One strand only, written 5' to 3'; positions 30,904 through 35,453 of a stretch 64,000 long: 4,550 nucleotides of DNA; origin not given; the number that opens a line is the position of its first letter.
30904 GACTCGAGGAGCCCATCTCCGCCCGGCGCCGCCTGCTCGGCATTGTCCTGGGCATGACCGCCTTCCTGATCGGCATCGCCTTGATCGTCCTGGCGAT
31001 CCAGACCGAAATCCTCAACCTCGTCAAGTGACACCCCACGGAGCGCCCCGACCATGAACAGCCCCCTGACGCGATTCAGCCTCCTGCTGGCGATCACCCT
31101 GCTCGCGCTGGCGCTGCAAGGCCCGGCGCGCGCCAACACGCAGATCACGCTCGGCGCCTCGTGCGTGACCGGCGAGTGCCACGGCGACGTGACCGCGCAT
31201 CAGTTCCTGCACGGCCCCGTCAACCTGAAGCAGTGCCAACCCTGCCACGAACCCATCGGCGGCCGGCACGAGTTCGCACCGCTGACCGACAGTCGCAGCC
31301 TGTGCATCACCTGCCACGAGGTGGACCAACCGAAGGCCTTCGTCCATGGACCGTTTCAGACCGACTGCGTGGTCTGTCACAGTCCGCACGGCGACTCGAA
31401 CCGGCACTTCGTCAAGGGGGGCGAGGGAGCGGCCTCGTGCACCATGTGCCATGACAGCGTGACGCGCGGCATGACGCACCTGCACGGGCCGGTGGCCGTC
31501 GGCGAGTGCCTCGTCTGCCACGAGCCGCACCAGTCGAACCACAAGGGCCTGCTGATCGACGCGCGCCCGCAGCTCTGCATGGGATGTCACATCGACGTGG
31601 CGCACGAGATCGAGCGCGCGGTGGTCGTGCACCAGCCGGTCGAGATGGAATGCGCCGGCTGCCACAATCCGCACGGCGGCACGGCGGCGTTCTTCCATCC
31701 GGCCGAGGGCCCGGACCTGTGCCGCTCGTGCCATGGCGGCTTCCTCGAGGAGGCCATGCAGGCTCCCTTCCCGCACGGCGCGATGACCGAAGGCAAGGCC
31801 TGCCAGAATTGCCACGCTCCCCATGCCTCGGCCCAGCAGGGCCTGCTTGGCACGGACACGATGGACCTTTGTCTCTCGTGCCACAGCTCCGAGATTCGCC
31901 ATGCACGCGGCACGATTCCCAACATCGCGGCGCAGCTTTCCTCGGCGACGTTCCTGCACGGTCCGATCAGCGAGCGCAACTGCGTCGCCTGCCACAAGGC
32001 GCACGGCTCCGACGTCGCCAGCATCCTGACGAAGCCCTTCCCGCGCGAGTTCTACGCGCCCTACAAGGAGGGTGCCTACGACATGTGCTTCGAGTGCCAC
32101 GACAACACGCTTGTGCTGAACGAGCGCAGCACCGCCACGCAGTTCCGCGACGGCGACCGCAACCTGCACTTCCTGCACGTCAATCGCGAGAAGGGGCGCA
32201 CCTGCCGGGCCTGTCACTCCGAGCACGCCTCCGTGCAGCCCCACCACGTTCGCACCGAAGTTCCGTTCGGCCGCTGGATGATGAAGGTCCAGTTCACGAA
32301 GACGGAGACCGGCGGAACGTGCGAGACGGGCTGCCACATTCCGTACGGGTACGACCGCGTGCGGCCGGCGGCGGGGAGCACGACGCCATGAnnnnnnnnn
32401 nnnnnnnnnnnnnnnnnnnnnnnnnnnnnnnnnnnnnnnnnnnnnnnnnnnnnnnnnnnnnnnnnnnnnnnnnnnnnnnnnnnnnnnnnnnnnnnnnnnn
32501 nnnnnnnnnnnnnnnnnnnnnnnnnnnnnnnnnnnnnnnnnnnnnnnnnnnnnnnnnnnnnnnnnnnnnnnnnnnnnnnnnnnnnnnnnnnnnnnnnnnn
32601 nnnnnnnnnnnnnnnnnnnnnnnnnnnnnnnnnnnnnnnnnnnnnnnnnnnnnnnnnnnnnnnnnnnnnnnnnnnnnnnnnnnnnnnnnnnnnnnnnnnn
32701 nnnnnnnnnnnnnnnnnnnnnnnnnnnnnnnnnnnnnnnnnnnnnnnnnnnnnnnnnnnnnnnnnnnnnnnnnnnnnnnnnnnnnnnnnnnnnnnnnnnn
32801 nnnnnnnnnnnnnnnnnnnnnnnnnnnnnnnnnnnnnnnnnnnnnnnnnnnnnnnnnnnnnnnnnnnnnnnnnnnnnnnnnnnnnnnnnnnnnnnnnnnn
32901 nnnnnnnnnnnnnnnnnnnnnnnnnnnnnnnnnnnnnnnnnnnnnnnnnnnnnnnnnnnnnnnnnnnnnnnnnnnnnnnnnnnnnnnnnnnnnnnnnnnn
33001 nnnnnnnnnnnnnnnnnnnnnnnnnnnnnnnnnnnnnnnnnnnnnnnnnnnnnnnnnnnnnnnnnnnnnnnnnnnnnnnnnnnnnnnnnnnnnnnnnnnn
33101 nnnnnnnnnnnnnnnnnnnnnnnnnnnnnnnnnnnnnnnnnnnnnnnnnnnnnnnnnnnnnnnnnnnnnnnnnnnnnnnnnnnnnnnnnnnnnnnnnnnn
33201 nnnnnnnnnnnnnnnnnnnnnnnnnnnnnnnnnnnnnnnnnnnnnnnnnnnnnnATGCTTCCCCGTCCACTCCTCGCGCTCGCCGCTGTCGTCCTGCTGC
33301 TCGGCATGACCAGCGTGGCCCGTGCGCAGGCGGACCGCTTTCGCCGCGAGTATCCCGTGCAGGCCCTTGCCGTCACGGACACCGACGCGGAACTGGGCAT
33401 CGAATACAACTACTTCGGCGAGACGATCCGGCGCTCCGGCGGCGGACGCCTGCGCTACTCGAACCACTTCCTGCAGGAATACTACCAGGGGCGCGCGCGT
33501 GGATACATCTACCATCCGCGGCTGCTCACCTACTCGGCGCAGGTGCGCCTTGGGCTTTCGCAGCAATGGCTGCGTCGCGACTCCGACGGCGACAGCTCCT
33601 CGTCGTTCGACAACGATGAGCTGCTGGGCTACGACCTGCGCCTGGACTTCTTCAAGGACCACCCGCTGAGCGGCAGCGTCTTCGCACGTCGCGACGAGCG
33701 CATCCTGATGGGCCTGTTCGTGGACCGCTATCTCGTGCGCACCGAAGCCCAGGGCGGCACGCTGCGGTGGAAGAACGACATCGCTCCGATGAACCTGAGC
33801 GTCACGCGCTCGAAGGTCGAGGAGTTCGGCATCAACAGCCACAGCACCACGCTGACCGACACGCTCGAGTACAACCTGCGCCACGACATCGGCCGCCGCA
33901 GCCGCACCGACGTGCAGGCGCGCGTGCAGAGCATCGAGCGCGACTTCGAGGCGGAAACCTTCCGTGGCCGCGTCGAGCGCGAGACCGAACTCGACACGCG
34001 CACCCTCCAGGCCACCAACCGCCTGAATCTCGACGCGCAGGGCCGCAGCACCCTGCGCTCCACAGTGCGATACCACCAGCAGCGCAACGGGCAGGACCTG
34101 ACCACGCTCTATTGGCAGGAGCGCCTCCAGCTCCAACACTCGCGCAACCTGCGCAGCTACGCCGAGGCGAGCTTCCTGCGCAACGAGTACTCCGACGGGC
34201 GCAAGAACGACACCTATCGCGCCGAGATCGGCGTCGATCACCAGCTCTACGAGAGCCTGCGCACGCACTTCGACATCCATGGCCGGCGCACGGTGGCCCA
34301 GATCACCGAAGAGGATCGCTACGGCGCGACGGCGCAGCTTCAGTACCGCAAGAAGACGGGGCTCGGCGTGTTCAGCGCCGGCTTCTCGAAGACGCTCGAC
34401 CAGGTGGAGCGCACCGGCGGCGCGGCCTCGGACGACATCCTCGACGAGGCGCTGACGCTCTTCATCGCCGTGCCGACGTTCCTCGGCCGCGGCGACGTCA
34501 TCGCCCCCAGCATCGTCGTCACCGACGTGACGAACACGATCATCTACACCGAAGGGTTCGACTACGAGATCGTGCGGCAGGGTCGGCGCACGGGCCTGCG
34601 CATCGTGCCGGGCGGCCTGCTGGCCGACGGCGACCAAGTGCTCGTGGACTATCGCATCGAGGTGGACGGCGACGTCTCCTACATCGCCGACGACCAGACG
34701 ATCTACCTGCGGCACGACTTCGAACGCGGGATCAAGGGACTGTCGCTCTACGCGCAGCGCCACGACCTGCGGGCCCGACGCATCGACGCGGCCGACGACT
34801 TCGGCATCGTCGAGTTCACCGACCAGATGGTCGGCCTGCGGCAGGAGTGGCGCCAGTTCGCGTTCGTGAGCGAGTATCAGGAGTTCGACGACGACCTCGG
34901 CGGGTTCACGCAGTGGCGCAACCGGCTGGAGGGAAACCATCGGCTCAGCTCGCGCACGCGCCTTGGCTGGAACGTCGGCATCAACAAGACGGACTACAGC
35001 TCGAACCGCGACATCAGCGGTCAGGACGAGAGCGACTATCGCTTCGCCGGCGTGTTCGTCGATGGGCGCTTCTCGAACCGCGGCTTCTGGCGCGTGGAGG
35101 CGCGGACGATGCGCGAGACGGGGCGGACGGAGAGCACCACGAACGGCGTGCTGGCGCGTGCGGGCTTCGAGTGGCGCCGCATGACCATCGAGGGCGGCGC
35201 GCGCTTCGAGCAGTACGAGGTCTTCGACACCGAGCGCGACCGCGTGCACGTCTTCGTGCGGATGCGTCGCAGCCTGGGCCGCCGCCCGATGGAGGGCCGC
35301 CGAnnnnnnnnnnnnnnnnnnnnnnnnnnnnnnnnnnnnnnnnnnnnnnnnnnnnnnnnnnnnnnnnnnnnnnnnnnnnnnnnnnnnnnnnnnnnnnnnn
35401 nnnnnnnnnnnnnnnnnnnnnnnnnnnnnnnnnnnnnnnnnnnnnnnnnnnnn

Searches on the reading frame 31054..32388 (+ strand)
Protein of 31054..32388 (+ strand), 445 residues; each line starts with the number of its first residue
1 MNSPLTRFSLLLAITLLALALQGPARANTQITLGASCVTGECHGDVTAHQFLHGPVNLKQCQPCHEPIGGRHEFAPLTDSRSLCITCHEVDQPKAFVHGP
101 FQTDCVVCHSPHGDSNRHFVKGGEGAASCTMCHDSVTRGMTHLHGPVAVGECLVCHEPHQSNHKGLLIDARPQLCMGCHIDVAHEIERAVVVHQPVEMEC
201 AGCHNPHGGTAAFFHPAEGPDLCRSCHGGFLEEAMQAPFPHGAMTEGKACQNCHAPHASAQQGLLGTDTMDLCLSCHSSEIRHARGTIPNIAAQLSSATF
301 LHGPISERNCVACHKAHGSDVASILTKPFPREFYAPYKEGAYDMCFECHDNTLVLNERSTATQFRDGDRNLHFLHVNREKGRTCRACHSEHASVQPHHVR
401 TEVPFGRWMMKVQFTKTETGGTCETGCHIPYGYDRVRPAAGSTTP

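Call 21: search_protein_families(library=pfam, proteins=[window:31054-32388:+], max_evalue=0.001)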
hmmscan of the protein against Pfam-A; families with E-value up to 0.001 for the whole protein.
window:31054-32388:+ (445 aa): 4 families
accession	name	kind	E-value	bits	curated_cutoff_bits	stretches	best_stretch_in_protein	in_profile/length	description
PF09699.15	Paired_CXXCH_1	-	1.9e-58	194.3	20.6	6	144-182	1-39/41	Doubled CXXCH motif (Paired_CXXCH_1)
PF22113.1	Mtrc-MtrF_II-IV_dom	-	3e-14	53.4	30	1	221-396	7-173/176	Outer membrane cytochrome MtrC/MtrF-like, domains II/IV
PF14537.11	Cytochrom_c3_2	-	3.3e-14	53.6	25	2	192-278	1-79/79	Cytochrome c3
PF14522.11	Cytochrome_C7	-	1.6e-11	44.3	24.8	1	221-278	14-67/67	Cytochrome c7 and related cytochrome c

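Call 62: search_protein_families(library=ncbifam, proteins=[window:31054-32388:+], max_evalue=0.01)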
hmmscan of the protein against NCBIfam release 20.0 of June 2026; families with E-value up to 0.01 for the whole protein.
window:31054-32388:+ (445 aa): 4 families
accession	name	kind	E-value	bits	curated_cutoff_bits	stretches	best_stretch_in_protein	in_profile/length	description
TIGR01905.1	paired_CXXCH_1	subfamily_domain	2.3e-50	168.2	25.2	6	144-183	1-40/41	doubled CXXCH domain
TIGR03508.1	decahem_SO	subfamily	4e-33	115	192.2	4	197-321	143-256/258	DmsE family decaheme c-type cytochrome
NF041028.1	decahem_GSU2203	exception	1.2e-24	87.2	325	3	191-328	119-243/317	GSU2203 family decaheme c-type cytochrome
TIGR03153.1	cytochr_NrfH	equivalog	8.6e-06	25.9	134.2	2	76-184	23-138/138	cytochrome c nitrite reductase small subunit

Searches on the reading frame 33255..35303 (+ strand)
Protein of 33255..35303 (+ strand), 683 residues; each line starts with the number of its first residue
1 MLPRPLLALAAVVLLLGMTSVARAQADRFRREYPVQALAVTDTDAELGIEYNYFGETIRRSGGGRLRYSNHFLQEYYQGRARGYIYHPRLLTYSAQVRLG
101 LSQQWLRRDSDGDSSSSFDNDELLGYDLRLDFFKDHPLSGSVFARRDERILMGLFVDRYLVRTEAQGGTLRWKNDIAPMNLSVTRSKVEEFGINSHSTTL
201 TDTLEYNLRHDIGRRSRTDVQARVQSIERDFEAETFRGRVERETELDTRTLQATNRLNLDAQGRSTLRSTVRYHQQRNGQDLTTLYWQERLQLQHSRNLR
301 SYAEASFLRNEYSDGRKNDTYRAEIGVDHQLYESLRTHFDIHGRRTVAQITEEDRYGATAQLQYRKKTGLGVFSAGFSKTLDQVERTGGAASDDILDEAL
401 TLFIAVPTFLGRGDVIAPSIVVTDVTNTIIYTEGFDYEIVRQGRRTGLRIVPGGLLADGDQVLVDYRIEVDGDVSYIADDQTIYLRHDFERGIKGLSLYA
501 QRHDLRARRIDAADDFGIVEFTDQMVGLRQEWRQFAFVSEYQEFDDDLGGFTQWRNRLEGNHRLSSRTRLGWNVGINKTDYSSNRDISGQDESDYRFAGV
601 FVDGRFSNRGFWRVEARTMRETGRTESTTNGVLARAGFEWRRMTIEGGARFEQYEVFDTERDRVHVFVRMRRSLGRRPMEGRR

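Call 21: search_protein_families(library=pfam, proteins=[window:33255-35303:+], max_evalue=0.001)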
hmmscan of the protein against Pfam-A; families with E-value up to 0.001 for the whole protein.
window:33255-35303:+ (683 aa): 0 families

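Call 62: search_protein_families(library=ncbifam, proteins=[window:33255-35303:+], max_evalue=0.01)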
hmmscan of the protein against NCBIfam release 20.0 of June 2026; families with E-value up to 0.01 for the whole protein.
window:33255-35303:+ (683 aa): 1 family
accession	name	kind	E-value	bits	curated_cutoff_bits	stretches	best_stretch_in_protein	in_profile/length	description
NF052337.1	tail_tube_6XGR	equivalog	0.0026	17.2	60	1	419-469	120-169/245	phage tail tube protein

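Call 74: search_solved_structures(query=window:33255-35303:+, max_evalue=10)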
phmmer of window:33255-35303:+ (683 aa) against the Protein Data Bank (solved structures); distinct sequences matched with E-value up to 10: 0.
